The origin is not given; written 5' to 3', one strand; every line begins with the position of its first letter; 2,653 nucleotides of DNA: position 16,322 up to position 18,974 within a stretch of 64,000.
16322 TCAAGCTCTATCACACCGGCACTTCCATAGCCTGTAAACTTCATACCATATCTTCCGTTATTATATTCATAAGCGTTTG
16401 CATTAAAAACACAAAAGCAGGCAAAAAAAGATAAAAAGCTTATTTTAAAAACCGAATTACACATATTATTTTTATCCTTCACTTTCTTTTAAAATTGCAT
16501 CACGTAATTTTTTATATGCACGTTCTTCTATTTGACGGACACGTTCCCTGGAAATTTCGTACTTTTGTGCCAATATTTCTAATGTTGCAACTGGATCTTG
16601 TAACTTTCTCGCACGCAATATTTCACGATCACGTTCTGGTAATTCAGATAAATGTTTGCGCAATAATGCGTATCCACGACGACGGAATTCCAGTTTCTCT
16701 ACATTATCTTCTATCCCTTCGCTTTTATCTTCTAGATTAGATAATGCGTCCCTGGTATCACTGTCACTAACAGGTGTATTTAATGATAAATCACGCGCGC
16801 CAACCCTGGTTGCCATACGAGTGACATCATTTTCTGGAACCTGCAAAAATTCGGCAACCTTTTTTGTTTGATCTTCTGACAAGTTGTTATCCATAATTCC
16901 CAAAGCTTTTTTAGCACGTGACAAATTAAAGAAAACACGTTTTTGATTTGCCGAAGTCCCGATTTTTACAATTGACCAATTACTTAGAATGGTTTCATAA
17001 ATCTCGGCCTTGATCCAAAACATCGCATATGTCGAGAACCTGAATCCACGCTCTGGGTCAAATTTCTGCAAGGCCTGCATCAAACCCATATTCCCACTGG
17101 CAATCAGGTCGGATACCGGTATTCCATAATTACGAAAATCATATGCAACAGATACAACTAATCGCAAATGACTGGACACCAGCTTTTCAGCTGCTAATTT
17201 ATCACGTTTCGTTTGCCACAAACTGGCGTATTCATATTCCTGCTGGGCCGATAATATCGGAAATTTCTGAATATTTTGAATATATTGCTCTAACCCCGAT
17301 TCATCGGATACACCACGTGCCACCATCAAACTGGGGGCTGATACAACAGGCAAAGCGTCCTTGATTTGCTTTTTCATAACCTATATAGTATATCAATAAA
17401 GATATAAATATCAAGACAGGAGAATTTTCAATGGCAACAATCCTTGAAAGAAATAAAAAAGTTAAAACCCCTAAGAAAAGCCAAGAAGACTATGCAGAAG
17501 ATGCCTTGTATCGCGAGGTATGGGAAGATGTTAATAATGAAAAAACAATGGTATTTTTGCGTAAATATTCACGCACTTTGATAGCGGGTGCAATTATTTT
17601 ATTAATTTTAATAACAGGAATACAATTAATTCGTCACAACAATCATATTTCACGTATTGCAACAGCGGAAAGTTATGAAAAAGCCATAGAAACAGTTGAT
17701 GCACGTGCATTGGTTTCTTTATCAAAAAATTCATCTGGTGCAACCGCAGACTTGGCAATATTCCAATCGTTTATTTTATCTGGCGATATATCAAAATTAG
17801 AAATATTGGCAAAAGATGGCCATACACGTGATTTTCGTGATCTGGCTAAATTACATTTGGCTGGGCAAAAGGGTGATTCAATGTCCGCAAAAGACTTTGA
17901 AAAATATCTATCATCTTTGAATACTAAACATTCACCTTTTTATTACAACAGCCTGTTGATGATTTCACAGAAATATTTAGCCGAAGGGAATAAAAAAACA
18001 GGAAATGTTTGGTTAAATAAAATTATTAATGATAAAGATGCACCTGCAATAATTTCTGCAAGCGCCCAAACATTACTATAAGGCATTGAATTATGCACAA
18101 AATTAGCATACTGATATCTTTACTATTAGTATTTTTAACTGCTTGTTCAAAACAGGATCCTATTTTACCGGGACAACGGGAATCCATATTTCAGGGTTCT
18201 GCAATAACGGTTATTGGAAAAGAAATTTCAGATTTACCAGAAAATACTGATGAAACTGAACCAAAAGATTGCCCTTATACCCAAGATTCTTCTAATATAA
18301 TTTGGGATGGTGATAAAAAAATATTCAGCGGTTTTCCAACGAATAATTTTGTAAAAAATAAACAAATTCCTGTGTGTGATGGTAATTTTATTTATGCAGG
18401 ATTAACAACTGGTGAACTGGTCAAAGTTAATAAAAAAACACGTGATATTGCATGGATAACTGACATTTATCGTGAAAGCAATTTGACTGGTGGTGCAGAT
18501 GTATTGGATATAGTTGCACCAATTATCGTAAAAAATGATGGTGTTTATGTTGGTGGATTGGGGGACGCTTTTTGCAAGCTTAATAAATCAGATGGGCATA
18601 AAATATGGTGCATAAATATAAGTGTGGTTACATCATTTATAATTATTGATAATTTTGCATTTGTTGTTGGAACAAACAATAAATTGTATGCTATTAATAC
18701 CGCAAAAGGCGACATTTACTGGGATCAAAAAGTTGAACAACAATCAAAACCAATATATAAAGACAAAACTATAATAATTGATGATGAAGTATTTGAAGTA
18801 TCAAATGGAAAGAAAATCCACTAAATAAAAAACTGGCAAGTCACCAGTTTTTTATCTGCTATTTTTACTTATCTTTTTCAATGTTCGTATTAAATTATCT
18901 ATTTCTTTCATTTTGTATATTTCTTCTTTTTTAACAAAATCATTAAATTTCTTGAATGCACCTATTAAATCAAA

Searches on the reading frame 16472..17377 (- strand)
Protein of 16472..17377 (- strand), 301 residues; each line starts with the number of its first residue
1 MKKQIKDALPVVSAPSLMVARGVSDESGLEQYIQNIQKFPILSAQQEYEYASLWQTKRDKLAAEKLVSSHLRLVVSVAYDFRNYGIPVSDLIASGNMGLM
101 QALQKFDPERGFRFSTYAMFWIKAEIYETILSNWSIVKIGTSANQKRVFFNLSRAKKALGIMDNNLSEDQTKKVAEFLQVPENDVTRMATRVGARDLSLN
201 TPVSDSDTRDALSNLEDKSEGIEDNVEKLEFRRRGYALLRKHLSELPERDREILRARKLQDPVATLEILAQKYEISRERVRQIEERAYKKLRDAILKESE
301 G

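Call 49: search_protein_families(library=pfam, proteins=[window:16472-17377:-], max_evalue=0.001)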
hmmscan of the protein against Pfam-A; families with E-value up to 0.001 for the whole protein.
window:16472-17377:- (301 aa): 3 families
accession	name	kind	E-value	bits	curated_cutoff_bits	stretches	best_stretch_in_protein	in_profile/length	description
PF04542.20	Sigma70_r2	-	1.7e-17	63.4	24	1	66-134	1-69/71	Sigma-70 region 2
PF04545.22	Sigma70_r4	-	2.1e-13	50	24.1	1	243-292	2-49/50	Sigma-70, region 4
PF00140.25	Sigma70_r1_2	-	0.0002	21.7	22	1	29-54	3-28/34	Sigma-70 factor, region 1.2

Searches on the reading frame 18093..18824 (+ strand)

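Call 49: search_protein_families(library=pfam, proteins=[window:18093-18824:+], max_evalue=0.001)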
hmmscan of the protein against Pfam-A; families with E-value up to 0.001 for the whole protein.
window:18093-18824:+ (243 aa): 2 families
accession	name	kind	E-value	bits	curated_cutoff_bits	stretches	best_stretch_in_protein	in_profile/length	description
PF13360.13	PQQ_2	-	8.5e-10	39.1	27.6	0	90-172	27-97/233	Outer membrane protein assembly factor BamB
PF13570.13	Beta-prop_ACSF4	-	1.3e-06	28.5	133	1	79-229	85-224/329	Beta-alanine-activating enzyme, beta-propeller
